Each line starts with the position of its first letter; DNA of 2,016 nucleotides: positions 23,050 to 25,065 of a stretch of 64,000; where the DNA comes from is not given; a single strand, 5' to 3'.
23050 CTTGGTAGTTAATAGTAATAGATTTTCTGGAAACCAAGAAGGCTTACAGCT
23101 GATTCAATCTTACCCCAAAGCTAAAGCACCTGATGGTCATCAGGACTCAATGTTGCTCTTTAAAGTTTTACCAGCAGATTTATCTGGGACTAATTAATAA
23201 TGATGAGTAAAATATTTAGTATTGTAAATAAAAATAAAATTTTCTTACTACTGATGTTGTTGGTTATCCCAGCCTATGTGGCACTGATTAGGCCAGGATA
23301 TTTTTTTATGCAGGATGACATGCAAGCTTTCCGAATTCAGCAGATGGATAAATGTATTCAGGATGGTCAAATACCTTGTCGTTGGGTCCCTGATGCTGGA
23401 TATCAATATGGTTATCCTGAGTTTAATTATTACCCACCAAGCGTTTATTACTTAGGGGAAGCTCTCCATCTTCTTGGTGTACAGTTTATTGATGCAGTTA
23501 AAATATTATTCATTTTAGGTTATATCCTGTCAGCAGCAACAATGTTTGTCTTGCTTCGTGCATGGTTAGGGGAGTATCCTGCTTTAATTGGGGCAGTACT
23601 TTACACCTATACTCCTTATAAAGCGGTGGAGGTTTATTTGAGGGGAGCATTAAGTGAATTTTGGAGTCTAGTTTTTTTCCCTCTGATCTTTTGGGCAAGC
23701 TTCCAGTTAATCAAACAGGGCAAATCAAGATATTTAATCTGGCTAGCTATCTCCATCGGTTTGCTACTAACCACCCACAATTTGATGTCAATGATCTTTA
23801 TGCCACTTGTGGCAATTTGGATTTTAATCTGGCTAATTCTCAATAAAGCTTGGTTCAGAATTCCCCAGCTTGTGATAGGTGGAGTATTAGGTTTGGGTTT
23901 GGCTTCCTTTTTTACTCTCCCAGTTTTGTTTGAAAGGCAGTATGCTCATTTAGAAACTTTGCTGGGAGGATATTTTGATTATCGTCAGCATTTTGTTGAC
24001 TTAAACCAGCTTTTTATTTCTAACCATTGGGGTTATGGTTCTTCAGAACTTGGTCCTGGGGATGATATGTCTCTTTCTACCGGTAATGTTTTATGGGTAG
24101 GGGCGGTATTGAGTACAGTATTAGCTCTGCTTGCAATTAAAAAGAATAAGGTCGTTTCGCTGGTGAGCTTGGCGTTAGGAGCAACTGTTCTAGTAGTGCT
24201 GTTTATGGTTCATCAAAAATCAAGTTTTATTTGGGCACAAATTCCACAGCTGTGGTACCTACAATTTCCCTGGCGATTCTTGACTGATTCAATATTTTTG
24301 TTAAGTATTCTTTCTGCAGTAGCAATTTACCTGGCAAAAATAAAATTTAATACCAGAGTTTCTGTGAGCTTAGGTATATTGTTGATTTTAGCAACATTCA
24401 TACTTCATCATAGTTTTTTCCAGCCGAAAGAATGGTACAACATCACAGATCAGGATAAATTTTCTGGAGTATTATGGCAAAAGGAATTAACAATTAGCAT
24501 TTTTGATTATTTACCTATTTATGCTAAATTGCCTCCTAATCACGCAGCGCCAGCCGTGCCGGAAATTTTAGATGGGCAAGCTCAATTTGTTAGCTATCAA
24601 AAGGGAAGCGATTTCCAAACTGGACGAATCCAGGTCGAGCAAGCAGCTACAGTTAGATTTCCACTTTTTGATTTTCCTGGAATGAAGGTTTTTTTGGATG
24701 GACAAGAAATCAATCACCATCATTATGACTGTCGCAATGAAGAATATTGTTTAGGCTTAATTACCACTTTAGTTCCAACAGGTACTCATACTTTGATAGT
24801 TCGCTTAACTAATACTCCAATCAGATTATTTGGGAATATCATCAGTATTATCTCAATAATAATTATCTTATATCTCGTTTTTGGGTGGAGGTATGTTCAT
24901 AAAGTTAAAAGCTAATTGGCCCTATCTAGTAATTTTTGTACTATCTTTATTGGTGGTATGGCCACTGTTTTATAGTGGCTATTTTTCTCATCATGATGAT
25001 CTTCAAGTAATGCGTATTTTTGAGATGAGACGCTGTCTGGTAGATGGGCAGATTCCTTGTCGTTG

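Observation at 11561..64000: A 52-kb glycosylation island with about 15 GT-A/GT-B glycosyltransferases, a flippase and at least 20 polytopic GT-C-like membrane proteins from five families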

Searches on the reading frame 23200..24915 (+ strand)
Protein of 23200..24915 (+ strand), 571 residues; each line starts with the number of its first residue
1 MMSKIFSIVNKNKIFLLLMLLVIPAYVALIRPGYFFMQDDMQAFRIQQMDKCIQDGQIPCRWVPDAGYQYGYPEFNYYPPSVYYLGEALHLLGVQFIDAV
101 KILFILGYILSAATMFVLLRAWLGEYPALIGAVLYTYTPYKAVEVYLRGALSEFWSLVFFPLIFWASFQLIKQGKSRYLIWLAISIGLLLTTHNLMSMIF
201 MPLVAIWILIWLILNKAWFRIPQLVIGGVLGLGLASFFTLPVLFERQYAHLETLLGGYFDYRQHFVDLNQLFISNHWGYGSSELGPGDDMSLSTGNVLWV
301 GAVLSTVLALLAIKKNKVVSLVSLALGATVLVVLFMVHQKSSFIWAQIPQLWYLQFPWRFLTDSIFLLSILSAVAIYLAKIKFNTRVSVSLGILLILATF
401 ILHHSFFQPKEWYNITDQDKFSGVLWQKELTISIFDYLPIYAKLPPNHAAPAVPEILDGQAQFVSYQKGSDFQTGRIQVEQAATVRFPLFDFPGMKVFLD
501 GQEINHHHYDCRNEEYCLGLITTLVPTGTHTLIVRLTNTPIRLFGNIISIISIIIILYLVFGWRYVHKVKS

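Call 5: search_protein_families(library=pfam, proteins=[window:23200-24915:+], max_evalue=0.01)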
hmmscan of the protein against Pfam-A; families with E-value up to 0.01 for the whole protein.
window:23200-24915:+ (571 aa): 2 families
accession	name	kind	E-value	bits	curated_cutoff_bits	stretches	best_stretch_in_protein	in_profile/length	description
PF10131.15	PTPS_related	-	2e-09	36.9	26.4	1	75-243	1-169/621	6-pyruvoyl-tetrahydropterin synthase related domain; membrane protein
PF13231.12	PMT_2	-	0.0007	20.3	26.1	1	79-235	3-154/160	Dolichyl-phosphate-mannose-protein mannosyltransferase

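Call 64: search_protein_families(library=ncbifam, proteins=[window:23200-24915:+], max_evalue=1e-8)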
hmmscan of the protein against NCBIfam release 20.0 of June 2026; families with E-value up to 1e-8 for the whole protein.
window:23200-24915:+ (571 aa): 0 families

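Call 96: search_solved_structures(query=A6, max_evalue=10, show_alignments=0)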
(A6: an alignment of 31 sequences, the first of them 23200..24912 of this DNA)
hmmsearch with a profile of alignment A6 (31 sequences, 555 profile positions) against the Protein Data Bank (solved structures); distinct sequences matched with E-value up to 10: 2.
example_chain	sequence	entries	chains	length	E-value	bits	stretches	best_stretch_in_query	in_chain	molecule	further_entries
36cd_A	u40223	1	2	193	1.8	10.1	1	22-66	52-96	CAT2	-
9k1u_D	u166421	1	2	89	2.1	9.9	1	484-531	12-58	Serine/threonine protein kinase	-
